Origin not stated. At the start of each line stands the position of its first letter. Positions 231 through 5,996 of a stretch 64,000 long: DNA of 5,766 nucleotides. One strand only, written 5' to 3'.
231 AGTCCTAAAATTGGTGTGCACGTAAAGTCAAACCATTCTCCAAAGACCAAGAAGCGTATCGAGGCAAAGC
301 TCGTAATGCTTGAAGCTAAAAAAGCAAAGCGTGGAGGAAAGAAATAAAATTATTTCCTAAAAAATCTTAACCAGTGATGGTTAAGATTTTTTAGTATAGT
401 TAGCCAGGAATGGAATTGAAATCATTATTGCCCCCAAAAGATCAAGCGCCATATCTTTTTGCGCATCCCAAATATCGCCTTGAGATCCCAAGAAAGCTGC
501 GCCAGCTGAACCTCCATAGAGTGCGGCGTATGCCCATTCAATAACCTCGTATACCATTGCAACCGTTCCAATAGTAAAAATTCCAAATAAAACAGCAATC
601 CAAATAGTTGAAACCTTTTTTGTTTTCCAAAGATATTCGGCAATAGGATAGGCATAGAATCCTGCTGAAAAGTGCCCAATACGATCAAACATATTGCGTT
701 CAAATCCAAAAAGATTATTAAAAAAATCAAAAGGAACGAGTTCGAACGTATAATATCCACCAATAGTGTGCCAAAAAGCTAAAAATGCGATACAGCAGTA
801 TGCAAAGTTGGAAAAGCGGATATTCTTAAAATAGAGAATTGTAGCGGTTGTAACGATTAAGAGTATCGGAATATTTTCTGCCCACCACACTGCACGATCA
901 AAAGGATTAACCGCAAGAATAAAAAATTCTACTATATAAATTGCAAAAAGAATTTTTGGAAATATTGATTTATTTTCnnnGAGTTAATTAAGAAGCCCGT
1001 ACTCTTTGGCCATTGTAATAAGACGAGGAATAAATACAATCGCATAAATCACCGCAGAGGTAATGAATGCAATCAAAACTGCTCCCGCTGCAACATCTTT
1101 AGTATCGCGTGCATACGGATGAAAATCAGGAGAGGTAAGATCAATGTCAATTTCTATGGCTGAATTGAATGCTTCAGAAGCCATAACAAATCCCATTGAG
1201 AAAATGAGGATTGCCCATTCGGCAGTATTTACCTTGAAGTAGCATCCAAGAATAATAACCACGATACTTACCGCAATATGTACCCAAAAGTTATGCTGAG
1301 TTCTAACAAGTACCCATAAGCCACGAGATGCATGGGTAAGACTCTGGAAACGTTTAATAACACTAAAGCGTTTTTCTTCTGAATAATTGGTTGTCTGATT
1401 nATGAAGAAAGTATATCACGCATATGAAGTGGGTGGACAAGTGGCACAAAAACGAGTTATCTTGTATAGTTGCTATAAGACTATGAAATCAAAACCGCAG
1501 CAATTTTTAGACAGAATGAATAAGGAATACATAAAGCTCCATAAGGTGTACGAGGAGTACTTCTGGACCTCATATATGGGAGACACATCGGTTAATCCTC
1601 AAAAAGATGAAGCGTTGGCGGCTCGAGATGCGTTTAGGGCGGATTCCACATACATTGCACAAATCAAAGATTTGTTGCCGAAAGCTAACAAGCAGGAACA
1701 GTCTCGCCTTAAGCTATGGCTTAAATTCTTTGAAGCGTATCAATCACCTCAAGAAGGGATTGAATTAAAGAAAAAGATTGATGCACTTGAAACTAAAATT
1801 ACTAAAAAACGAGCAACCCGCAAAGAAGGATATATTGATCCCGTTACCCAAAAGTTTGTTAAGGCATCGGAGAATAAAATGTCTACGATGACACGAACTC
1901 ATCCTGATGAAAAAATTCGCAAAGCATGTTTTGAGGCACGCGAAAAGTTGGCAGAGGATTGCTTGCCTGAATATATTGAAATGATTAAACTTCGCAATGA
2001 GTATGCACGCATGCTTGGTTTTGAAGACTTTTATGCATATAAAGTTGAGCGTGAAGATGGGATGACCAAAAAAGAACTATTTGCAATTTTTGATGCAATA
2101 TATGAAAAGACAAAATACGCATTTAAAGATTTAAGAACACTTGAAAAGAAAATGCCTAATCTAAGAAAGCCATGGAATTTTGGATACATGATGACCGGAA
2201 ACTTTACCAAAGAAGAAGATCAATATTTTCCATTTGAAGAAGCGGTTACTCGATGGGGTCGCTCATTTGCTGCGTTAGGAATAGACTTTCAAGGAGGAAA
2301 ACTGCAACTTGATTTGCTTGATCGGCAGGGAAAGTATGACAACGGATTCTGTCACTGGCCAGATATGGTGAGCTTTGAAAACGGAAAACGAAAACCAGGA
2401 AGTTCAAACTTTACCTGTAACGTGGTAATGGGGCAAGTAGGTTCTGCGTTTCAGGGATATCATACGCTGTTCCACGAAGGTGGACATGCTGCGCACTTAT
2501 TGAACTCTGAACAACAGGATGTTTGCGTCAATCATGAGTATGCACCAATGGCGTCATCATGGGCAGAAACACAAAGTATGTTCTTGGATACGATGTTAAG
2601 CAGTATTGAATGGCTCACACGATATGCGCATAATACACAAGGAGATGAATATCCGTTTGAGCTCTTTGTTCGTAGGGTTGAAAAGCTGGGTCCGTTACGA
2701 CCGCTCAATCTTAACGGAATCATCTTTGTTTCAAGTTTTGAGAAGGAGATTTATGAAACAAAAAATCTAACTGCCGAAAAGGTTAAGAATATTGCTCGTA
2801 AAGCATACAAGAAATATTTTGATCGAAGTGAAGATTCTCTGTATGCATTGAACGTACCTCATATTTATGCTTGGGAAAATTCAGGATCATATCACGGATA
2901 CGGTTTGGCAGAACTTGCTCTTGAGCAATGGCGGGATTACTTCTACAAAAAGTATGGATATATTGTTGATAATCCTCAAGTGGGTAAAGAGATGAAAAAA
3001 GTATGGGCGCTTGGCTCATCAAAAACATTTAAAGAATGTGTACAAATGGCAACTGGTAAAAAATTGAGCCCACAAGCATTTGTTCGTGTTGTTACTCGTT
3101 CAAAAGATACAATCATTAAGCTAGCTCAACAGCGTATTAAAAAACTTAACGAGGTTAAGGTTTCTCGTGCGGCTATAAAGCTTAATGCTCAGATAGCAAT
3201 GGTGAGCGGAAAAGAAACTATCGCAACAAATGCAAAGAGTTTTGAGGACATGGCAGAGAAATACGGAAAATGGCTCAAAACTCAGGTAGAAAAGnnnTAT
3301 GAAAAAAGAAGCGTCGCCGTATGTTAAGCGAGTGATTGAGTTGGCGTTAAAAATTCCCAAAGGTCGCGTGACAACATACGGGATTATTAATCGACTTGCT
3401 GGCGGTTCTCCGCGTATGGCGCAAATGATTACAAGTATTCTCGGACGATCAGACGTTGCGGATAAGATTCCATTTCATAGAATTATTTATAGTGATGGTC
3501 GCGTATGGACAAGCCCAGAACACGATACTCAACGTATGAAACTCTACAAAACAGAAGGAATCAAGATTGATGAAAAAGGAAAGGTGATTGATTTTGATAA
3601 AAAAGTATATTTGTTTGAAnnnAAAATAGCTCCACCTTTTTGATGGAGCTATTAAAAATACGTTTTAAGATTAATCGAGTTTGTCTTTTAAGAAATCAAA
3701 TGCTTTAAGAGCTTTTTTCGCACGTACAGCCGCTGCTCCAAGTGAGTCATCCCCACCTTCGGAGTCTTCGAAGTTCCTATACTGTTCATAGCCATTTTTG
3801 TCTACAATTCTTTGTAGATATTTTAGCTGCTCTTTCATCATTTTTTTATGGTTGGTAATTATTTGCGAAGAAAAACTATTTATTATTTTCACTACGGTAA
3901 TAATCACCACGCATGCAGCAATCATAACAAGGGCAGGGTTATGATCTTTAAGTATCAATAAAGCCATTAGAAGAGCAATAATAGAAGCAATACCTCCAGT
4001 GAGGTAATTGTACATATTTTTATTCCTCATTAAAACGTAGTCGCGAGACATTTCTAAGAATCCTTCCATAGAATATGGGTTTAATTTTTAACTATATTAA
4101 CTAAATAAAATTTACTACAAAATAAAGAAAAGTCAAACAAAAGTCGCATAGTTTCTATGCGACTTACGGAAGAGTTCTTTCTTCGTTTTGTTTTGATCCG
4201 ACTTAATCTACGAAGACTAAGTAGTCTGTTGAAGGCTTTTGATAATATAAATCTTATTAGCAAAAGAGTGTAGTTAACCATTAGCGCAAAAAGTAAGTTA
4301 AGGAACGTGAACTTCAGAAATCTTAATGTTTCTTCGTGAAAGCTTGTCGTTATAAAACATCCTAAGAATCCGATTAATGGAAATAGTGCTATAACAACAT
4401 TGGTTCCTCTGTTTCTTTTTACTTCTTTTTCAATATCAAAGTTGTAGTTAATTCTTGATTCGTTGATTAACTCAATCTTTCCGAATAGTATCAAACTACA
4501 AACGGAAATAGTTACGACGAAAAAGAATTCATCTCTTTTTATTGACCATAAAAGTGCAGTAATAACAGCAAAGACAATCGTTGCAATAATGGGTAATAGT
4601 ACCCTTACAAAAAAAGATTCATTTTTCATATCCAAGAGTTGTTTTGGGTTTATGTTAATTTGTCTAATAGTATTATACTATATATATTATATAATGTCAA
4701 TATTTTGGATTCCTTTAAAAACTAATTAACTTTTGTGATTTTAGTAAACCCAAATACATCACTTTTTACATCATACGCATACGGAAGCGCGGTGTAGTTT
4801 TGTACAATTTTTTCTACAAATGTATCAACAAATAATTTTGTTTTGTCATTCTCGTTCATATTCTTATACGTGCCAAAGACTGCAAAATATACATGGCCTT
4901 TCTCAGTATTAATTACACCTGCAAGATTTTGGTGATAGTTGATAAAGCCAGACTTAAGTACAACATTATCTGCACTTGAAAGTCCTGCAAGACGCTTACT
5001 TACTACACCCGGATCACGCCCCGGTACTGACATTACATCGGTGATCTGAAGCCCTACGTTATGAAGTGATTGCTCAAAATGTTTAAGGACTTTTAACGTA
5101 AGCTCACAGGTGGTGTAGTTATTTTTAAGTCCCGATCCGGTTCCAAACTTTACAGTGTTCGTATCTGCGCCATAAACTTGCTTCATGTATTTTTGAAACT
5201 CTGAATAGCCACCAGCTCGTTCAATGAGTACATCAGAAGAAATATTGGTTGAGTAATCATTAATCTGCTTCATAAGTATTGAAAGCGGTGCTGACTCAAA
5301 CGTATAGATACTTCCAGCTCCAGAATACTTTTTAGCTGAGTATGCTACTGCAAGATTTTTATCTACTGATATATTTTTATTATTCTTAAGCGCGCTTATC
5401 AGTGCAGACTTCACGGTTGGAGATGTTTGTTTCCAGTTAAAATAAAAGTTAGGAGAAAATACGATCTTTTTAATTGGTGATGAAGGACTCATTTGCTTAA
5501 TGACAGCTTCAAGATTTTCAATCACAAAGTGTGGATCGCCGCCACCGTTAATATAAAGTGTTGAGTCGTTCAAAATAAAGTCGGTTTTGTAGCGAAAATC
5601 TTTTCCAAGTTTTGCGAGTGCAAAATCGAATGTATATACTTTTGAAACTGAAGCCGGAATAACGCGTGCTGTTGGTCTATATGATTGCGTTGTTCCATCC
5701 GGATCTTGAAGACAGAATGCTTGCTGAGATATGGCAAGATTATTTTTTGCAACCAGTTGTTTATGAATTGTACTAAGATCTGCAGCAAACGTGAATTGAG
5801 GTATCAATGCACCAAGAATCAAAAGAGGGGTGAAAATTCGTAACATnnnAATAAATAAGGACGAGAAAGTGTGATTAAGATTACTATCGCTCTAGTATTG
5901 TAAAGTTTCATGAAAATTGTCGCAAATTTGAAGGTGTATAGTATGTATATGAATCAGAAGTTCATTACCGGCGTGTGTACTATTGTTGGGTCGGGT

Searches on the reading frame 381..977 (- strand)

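Call 68: search_protein_families(library=pfam, proteins=[window:381-977:-], max_evalue=0.0001)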
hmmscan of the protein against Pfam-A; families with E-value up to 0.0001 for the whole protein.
window:381-977:- (198 aa): 1 family
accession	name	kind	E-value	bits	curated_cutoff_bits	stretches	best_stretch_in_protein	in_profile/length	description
PF09997.14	DUF2238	-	5.2e-45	153.2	26.4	1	40-178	1-139/140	Predicted membrane protein (DUF2238)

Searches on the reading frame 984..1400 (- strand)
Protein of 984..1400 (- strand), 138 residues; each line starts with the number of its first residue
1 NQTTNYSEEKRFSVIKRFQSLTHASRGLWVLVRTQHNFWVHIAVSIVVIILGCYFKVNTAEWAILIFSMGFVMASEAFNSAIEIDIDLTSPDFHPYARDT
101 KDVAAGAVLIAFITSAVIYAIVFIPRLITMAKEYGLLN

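Call 68: search_protein_families(library=pfam, proteins=[window:984-1400:-], max_evalue=0.0001)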
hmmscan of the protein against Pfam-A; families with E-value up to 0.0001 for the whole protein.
window:984-1400:- (138 aa): 1 family
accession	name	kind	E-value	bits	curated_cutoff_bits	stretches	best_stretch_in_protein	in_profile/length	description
PF01219.24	DAGK_prokar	-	6.4e-32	109.9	22.3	1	23-123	2-102/102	Prokaryotic diacylglycerol kinase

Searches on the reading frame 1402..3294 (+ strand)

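Call 68: search_protein_families(library=pfam, proteins=[window:1402-3294:+], max_evalue=0.0001)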
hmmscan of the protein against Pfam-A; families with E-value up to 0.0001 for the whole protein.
window:1402-3294:+ (631 aa): 2 families
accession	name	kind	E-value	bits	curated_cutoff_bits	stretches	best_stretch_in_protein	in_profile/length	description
PF01432.26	Peptidase_M3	-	5.3e-20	72.6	27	1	167-562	5-453/457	Peptidase family M3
PF01401.24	Peptidase_M2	-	2e-06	27.2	23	0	29-238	4-206/581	Angiotensin-converting enzyme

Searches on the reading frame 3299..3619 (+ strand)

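Call 68: search_protein_families(library=pfam, proteins=[window:3299-3619:+], max_evalue=0.0001)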
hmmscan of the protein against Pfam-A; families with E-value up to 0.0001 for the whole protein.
window:3299-3619:+ (107 aa): 1 family
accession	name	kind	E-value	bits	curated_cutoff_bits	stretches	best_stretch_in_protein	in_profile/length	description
PF01035.26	DNA_binding_1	-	1.5e-14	54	27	1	9-87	3-80/81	6-O-methylguanine DNA methyltransferase, DNA binding domain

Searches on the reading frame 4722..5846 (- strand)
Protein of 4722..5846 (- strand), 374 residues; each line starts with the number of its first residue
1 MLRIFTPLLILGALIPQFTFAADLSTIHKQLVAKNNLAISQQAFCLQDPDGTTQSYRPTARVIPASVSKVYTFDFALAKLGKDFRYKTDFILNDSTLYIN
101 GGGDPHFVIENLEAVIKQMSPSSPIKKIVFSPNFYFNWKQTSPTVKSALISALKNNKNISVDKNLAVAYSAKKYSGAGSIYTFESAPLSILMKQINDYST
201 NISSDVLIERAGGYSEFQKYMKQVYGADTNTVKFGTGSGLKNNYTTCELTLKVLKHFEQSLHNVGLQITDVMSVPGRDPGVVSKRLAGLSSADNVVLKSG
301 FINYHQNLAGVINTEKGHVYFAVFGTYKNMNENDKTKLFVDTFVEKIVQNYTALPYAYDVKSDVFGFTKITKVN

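Call 68: search_protein_families(library=pfam, proteins=[window:4722-5846:-], max_evalue=0.0001)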
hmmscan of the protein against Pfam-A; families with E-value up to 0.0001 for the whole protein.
window:4722-5846:- (374 aa): 2 families
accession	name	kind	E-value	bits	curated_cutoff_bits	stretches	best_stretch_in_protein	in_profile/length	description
PF02113.21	Peptidase_S13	-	1.1e-21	77.6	22.8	2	169-326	256-423/444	D-Ala-D-Ala carboxypeptidase 3 (S13) family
PF13354.11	Beta-lactamase2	-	3.1e-06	27.1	22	0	154-324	40-213/214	Beta-lactamase enzyme family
